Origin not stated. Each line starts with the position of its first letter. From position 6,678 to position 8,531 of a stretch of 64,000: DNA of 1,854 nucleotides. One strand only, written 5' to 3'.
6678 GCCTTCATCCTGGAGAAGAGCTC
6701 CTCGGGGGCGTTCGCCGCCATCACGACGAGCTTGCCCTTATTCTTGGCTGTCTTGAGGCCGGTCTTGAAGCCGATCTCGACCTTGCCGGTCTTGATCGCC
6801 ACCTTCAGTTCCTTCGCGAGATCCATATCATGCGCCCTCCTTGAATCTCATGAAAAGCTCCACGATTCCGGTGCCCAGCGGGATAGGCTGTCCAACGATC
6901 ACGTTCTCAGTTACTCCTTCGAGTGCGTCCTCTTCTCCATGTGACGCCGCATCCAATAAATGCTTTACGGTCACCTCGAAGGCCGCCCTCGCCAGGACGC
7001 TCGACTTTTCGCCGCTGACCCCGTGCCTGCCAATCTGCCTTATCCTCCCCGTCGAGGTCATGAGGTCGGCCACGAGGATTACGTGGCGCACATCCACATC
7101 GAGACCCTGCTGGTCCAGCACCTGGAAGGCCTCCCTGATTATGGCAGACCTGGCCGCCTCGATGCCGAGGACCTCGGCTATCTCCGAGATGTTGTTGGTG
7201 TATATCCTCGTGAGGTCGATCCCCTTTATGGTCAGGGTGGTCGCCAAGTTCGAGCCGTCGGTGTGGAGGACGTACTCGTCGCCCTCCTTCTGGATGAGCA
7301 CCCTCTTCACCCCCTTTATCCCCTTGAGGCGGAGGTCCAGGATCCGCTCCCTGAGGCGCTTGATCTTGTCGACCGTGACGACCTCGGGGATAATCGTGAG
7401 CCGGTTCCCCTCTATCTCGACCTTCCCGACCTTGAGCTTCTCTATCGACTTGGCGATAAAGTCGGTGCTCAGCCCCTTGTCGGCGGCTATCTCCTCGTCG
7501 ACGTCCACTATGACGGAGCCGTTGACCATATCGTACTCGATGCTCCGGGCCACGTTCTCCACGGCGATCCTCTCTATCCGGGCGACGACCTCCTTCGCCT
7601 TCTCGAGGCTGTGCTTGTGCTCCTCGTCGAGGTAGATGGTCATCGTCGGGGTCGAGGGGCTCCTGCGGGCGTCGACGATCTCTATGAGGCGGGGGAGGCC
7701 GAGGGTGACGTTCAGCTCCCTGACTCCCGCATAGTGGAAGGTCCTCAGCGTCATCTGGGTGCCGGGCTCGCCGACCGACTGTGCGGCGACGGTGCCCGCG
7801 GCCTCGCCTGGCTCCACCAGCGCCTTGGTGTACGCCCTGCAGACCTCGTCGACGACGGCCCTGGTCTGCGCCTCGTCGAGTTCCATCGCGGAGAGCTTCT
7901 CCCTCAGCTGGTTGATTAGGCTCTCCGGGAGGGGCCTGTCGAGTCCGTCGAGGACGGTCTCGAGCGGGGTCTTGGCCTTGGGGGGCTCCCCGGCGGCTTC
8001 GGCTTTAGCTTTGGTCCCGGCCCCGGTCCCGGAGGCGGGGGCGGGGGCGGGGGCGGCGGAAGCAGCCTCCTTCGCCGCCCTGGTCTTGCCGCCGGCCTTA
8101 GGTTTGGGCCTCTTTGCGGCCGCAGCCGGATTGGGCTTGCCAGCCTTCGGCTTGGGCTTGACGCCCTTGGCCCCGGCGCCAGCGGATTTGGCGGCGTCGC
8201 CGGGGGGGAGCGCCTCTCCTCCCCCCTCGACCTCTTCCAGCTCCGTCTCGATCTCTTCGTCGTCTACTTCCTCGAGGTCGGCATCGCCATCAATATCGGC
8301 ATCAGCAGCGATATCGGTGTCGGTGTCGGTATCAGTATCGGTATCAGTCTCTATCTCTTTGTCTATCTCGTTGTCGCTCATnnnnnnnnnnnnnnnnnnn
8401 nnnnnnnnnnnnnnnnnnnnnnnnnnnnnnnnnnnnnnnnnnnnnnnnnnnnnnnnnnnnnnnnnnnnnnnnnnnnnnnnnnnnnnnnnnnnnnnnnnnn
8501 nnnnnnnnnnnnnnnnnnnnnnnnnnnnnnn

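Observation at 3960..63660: Dispersed family of GC-rich hexanucleotide microsatellites in both coding N-termini and intergenic spacers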

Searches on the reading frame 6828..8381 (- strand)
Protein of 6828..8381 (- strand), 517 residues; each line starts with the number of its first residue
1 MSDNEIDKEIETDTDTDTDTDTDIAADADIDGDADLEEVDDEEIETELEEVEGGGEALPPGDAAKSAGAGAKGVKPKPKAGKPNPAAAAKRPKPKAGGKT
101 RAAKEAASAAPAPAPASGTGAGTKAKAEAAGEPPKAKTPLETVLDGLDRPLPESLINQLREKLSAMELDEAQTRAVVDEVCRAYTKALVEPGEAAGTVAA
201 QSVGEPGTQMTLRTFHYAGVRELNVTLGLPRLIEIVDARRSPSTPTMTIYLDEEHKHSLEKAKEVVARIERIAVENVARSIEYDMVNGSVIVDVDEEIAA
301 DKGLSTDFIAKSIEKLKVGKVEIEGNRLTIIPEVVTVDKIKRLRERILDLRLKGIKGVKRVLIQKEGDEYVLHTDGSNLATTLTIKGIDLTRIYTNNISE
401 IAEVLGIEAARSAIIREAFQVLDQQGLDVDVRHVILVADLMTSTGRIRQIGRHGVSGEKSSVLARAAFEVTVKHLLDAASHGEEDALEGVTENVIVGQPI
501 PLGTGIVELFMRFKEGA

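Call 13: find_homologous_proteins(query=window:6828-8381:-, max_evalue=1e-20)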
Query window:6828-8381:- (517 aa): 8000 proteins with E <= 1e-20 among 8000 candidates; the best 120 are listed.
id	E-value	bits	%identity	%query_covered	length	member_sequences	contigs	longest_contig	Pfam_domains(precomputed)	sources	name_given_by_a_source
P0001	5.0e-197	674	74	86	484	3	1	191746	PF04998.23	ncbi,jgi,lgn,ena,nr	ncbi:MAG: DNA-directed RNA polymerase subunit A'' [Candidatus Methanomethylicia archaeon]|nr:DNA-dir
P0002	5.4e-197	674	74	86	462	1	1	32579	PF04998.23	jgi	jgi:DNA-directed RNA polymerase subunit A"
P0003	1.5e-195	669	81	73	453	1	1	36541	PF04998.23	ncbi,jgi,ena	-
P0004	5.2e-195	667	79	77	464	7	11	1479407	PF04998.23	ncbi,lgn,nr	ncbi:MAG: DNA-directed RNA polymerase subunit A'' [Candidatus Methanosuratincola petrocarbonis]|nr:D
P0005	1.3e-194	666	81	74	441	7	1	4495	PF04998.23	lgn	-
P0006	1.6e-194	665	79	77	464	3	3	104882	PF04998.23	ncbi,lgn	ncbi:MAG: DNA-directed RNA polymerase subunit A'' [Candidatus Methanosuratincola petrocarbonis]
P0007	9.8e-194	663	81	73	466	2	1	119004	PF04998.23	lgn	-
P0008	2.0e-193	662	78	78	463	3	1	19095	PF04998.23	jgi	-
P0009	2.2e-193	662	78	78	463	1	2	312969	PF04998.23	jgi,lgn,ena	-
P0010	1.0e-192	660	74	86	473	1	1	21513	PF04998.23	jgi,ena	-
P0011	1.5e-192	659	74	85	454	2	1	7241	PF04998.23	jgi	-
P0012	1.8e-192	659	80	73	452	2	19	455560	PF04998.23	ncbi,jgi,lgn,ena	jgi:DNA-directed RNA polymerase subunit A"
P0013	1.9e-192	659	75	82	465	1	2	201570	PF04998.23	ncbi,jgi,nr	ncbi:MAG: DNA-directed RNA polymerase subunit A'' [Candidatus Methanosuratincola sp.]|jgi:DNA-direct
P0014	2.0e-192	659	82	73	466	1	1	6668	PF04998.23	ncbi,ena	-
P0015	2.6e-192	658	81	74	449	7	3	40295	PF04998.23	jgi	jgi:DNA-directed RNA polymerase subunit A"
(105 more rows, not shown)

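Call 65: predict_structure(alignment_id=A1)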
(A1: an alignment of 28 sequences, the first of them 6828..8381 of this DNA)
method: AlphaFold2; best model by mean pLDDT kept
length: 517 residues; sequences in the alignment: 28
mean_pLDDT: 52.0   pTM: 0.32
mean pLDDT of the five models: 52.0, 51.8, 51.1, 49.6, 45.4
residues with pLDDT >= 90: 0; 70-90: 114; 50-70: 130; < 50: 273
segments of 3 or more residues with pLDDT < 50: 1-58, 61-75, 79-84, 86-93, 95-114, 116-136, 189-243, 351-358, 443-468, 474-517
pLDDT, mean of each block of 10 residues (from residue 1): 43 45 46 44 40 38 35 42 39 38 33 36 34 50 68 78 78 81 64 33 32 30 30 34 60 85 80 67 57 73 75 69 75 59 59 48 82 69 72 59 50 57 55 50 43 38 46 48 42 28 27 31
secondary structure, 60 per line:
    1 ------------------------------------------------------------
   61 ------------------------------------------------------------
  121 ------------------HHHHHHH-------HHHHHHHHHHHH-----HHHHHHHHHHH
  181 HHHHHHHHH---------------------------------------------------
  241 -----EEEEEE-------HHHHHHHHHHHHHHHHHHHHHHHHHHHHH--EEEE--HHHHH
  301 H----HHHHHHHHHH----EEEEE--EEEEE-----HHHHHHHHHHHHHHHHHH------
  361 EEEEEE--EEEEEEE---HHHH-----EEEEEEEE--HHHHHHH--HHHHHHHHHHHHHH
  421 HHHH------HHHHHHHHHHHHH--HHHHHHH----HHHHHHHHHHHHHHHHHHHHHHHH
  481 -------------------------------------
elements in order: H139-145 H153-164 H170-189 E246-251 H259-287 E290-293 H296-301 H306-315 E320-324 E327-331 H337-354 E361-366 E369-375 H379-382 E388-395 H398-404 H407-424 H431-443 H446-452 H457-480
